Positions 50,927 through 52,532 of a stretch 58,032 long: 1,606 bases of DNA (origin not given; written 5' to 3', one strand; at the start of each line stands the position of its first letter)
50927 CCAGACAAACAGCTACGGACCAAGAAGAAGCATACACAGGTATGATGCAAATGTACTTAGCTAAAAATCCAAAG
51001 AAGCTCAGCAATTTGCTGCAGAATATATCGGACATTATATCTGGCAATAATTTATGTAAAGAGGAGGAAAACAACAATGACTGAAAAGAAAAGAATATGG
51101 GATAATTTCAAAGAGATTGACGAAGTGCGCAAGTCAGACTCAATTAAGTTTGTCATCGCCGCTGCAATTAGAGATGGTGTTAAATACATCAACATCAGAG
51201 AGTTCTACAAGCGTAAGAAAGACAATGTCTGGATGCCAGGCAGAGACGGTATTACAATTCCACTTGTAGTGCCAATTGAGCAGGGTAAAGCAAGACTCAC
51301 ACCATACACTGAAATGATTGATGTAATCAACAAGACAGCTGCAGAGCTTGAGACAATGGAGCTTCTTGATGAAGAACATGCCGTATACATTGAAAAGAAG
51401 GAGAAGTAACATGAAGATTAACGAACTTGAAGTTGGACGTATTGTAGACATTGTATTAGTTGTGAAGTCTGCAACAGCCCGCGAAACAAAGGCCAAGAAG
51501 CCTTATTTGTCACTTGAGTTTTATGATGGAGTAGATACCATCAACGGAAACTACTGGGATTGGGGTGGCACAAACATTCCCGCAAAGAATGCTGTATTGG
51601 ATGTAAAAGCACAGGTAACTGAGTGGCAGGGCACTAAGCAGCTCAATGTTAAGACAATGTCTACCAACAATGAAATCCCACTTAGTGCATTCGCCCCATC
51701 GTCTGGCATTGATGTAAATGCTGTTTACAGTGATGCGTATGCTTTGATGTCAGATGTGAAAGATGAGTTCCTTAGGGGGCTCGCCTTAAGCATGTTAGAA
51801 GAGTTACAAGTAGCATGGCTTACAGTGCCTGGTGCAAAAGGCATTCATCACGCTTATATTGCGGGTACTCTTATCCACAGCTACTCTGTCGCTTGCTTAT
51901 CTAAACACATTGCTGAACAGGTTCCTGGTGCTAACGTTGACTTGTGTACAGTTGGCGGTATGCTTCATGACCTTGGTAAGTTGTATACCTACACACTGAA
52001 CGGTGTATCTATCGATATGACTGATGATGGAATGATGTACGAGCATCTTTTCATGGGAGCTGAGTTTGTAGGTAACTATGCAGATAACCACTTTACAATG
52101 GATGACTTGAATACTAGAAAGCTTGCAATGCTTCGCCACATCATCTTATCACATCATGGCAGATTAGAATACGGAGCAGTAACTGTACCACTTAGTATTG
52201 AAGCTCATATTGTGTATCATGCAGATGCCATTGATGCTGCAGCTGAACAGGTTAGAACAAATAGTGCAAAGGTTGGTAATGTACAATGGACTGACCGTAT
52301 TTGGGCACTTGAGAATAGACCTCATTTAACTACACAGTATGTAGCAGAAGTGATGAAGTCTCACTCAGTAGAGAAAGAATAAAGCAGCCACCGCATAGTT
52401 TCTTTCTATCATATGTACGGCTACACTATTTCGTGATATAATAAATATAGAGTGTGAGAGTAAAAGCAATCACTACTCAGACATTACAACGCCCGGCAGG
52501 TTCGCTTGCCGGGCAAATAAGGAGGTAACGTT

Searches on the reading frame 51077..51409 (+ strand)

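Call 62: search_protein_families(library=pfam, proteins=[window:51077-51409:+], max_evalue=0.01)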
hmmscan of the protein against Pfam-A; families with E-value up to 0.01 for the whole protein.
window:51077-51409:+ (110 aa): 1 family
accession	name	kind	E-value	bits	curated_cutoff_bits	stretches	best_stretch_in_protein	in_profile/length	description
PF02229.22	PC4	-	2.9e-06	27.1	25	1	34-62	16-42/52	Transcriptional Coactivator p15 (PC4)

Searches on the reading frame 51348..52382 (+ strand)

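Call 32: search_protein_families(library=pfam, proteins=[window:51348-52382:+], max_evalue=0.001)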
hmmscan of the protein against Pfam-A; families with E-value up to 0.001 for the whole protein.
window:51348-52382:+ (344 aa): 2 families
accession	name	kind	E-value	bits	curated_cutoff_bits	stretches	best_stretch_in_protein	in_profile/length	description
PF01966.28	HD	-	3.3e-16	60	22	1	175-297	2-115/116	HD domain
PF08668.18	HDOD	-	2.3e-06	27.6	22.9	1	174-217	95-138/196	HDOD domain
